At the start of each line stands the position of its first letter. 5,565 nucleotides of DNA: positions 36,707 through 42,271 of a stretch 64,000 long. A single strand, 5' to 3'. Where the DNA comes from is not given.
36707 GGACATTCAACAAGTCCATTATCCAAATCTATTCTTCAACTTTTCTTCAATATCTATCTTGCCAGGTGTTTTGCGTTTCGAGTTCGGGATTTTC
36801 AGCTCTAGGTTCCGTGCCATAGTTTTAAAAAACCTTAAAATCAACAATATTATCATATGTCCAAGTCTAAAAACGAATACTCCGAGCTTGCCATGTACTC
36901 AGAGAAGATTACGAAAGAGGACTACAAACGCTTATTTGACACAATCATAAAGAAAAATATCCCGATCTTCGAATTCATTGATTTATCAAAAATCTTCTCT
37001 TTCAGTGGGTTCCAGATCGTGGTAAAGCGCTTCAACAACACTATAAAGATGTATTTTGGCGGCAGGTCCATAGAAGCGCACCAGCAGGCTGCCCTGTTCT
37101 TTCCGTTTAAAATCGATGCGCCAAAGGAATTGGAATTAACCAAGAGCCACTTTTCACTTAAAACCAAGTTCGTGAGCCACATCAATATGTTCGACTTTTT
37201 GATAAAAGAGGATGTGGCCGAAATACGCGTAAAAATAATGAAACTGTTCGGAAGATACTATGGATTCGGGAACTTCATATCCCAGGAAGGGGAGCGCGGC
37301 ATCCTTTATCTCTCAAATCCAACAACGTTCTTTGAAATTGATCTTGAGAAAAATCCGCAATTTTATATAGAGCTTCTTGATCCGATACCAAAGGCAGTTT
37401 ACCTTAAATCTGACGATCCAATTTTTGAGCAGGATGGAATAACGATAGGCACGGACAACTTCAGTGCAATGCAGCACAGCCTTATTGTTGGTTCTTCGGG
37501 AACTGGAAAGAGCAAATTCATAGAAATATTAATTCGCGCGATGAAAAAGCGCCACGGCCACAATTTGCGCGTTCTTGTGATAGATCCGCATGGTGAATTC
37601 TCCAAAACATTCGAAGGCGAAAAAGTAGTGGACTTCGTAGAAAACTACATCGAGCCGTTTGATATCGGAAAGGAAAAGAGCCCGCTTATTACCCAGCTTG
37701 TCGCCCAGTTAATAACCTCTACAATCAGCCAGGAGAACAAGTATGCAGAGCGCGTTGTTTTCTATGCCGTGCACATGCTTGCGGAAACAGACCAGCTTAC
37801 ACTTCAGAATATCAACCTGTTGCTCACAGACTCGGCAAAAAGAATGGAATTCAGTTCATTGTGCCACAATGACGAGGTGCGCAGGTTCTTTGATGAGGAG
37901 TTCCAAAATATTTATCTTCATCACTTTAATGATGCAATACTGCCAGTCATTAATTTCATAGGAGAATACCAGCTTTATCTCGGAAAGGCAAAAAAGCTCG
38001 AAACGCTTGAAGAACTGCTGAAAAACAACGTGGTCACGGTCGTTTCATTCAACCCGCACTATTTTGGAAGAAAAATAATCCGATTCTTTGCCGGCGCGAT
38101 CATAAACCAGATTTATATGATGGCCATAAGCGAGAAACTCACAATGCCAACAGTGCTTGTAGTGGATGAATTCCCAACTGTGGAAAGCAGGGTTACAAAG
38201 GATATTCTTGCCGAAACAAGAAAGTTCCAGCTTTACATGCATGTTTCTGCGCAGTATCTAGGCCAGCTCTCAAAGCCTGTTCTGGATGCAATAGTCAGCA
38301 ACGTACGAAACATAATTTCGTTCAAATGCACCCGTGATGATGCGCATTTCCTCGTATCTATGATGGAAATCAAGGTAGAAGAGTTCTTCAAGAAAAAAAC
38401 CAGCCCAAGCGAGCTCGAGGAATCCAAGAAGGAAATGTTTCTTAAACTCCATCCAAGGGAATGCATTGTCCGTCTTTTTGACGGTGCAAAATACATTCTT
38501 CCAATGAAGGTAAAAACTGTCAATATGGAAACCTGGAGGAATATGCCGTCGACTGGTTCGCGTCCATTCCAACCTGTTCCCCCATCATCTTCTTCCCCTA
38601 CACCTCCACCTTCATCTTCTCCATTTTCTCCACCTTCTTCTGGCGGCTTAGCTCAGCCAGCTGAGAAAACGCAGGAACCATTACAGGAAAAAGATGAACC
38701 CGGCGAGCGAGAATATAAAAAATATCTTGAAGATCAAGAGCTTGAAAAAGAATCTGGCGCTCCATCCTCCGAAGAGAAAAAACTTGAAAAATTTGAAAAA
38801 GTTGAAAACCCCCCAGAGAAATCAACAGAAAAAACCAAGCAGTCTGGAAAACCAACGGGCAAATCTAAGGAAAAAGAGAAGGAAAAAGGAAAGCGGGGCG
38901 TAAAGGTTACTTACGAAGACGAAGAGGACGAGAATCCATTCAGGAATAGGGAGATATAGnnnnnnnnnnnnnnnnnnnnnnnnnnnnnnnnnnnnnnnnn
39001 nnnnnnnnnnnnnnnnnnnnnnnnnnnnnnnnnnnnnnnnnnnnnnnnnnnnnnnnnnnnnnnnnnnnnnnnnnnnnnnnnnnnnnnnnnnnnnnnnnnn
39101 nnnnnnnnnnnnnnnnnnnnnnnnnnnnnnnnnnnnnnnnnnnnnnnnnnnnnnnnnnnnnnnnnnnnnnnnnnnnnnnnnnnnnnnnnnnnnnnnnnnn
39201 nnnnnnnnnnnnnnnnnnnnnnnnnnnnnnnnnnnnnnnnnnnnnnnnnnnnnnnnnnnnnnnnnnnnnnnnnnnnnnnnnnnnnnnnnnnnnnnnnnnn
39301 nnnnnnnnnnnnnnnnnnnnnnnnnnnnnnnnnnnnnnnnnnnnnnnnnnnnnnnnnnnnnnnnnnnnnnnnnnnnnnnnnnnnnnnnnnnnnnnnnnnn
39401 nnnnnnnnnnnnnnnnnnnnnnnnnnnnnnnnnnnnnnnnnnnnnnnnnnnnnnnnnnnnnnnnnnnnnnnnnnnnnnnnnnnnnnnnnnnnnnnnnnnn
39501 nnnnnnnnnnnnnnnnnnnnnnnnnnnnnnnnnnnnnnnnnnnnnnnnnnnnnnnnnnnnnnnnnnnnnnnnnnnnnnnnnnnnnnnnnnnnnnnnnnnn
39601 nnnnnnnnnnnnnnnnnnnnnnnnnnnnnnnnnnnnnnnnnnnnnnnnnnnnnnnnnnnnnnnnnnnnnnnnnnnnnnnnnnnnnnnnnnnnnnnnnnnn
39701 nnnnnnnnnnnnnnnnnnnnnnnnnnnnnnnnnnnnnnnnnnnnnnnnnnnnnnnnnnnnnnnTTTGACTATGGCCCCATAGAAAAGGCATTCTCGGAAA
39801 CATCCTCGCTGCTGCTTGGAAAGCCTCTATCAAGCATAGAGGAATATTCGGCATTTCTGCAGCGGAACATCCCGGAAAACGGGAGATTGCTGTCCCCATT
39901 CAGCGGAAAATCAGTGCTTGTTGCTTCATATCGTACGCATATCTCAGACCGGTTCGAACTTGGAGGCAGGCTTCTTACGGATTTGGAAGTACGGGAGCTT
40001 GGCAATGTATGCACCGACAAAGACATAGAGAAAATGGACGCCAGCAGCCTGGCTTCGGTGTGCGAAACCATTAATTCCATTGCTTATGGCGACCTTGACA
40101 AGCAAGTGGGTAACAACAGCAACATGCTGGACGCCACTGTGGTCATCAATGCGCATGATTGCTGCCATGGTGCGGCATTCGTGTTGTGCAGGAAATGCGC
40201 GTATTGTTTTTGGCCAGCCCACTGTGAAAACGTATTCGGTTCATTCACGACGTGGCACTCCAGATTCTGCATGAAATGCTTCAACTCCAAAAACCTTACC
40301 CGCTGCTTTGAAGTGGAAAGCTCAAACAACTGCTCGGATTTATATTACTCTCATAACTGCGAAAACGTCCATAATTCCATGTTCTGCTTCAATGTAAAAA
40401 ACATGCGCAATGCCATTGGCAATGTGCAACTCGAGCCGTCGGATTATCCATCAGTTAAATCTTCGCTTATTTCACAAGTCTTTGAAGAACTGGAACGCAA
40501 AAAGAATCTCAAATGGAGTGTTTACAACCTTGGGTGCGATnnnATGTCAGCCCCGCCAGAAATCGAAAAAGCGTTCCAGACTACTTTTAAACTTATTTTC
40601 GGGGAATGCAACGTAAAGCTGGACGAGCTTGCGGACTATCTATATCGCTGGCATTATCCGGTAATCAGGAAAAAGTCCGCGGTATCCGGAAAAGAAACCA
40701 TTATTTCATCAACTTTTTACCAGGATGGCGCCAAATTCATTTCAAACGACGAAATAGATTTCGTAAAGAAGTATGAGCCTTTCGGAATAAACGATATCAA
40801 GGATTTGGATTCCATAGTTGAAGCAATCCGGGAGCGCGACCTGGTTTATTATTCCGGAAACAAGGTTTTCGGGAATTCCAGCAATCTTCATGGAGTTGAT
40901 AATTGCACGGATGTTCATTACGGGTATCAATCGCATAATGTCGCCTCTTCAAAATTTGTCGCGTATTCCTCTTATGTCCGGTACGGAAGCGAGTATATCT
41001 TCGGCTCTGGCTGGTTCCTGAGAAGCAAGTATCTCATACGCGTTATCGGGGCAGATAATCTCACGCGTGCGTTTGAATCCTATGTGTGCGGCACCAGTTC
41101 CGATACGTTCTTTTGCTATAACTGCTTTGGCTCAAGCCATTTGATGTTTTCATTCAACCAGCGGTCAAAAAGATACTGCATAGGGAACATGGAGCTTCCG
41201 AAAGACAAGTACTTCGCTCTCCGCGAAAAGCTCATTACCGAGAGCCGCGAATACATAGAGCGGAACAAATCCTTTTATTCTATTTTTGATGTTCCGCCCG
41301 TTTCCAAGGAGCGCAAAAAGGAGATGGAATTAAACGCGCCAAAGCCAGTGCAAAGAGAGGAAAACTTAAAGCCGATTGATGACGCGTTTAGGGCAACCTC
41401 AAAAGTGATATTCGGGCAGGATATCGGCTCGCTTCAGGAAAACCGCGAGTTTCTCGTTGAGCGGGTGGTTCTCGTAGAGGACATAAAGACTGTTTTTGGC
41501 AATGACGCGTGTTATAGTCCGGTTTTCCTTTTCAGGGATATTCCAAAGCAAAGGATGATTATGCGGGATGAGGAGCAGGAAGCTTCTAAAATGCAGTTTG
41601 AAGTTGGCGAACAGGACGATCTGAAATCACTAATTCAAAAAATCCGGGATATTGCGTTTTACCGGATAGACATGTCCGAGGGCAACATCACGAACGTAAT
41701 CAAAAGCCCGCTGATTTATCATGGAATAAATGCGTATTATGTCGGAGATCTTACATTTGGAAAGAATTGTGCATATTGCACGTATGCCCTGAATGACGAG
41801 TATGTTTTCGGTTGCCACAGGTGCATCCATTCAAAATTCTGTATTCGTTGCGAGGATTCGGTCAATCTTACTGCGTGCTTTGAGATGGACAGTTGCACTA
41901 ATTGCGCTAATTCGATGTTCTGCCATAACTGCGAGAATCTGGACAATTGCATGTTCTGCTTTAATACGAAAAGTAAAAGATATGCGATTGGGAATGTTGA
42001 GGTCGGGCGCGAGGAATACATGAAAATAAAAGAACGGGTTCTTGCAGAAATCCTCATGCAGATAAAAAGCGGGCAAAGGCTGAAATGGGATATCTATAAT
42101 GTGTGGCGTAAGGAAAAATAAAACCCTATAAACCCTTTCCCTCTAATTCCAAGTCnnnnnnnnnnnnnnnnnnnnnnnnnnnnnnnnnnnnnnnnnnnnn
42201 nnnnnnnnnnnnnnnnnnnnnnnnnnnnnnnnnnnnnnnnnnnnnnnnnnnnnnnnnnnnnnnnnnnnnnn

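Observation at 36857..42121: HerA/DUF87-type ATPase translationally coupled to two large two-module cysteine-rich proteins: candidate undescribed system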

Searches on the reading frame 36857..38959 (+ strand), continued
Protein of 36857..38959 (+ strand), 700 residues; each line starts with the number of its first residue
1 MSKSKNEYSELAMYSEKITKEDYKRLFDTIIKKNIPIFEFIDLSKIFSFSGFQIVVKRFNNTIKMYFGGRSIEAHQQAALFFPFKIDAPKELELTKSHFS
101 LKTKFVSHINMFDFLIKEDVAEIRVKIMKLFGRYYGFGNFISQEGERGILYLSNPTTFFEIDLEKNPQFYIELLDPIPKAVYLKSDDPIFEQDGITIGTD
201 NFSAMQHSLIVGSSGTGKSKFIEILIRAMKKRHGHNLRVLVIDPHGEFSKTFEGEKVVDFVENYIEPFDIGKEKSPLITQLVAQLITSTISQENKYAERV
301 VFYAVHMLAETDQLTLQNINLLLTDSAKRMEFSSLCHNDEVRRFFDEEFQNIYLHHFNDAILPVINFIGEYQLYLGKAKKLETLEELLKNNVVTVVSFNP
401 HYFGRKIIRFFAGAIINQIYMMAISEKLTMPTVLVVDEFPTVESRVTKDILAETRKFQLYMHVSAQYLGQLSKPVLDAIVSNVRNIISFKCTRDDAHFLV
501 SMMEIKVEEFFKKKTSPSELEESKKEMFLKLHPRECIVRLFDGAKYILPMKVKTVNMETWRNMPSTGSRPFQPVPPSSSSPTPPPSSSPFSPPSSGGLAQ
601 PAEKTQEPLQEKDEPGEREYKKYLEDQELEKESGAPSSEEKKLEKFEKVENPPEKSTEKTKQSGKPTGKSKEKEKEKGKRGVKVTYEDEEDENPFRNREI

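Call 83: search_solved_structures(query=A2, max_evalue=0.001)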
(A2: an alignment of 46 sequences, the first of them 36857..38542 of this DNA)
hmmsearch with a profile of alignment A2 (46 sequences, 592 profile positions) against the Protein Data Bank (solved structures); distinct sequences matched with E-value up to 0.001: 2.
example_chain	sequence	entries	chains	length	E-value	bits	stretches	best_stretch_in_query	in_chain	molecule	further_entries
8wiv_A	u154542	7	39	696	0.00056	21.6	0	202-256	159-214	Helicase HerA central domain-containing protein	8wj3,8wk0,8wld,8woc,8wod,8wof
8j4u_M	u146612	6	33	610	0.00061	21.4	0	204-253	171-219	Nucleoside triphosphate hydrolase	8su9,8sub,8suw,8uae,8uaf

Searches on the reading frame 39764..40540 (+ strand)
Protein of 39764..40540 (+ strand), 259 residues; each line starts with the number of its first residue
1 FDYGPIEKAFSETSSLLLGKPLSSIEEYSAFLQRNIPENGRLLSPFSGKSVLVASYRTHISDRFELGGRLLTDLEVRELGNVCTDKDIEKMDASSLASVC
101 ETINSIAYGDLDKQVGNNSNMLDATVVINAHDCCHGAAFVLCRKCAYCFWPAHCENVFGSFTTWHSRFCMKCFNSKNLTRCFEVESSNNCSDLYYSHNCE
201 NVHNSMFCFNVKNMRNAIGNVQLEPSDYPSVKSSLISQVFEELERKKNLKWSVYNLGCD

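Call 82: search_solved_structures(query=A4, max_evalue=10)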
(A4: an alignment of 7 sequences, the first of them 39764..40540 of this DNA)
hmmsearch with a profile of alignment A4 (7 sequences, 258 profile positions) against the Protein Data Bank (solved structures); distinct sequences matched with E-value up to 10: 5.
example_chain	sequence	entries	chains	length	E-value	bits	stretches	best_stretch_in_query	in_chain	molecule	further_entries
5mq4_A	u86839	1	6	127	0.02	17.9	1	62-150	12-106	Protein kinase C-binding protein 1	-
9wv4_B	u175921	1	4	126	0.021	17.9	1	65-150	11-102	MYND-type zinc finger-containing chromatin reader ZMYND8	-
2kn0_A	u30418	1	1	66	0.54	13.3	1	170-196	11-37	Fn14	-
5dfn_A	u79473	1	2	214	3.1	10.8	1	37-118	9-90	Telomerase associated protein p45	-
2zdi_A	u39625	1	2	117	8.8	9.3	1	21-104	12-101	Prefoldin subunit beta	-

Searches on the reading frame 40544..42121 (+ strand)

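Call 4: search_protein_families(library=pfam, proteins=[window:40544-42121:+], max_evalue=1)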
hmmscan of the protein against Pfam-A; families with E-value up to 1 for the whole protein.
window:40544-42121:+ (525 aa): 0 families

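Call 5: search_protein_families(library=ncbifam, proteins=[window:40544-42121:+], max_evalue=1)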
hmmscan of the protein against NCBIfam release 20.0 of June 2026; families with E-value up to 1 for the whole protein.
window:40544-42121:+ (525 aa): 1 family
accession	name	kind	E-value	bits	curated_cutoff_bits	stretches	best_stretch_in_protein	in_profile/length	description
TIGR04130.1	FnlA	equivalog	0.037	12.9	730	0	79-120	55-96/337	UDP-N-acetylglucosamine 4,6-dehydratase/5-epimerase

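Call 6: search_protein_families(library=padloc, proteins=[window:40544-42121:+], max_evalue=1)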
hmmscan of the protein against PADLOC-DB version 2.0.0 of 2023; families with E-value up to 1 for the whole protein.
window:40544-42121:+ (525 aa): 0 families

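Call 54: search_protein_families(library=phrogs, proteins=[window:40544-42121:+], max_evalue=1)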
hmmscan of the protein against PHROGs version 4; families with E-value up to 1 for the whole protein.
window:40544-42121:+ (525 aa): 3 families
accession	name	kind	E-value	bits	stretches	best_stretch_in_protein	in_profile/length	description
phrog_15341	-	unknown function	0.00093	19.7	1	408-475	35-103/276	-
phrog_9104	-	unknown function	0.0018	19.7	1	202-246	27-71/74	-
phrog_27180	-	unknown function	0.29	12.2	1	14-34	43-63/69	-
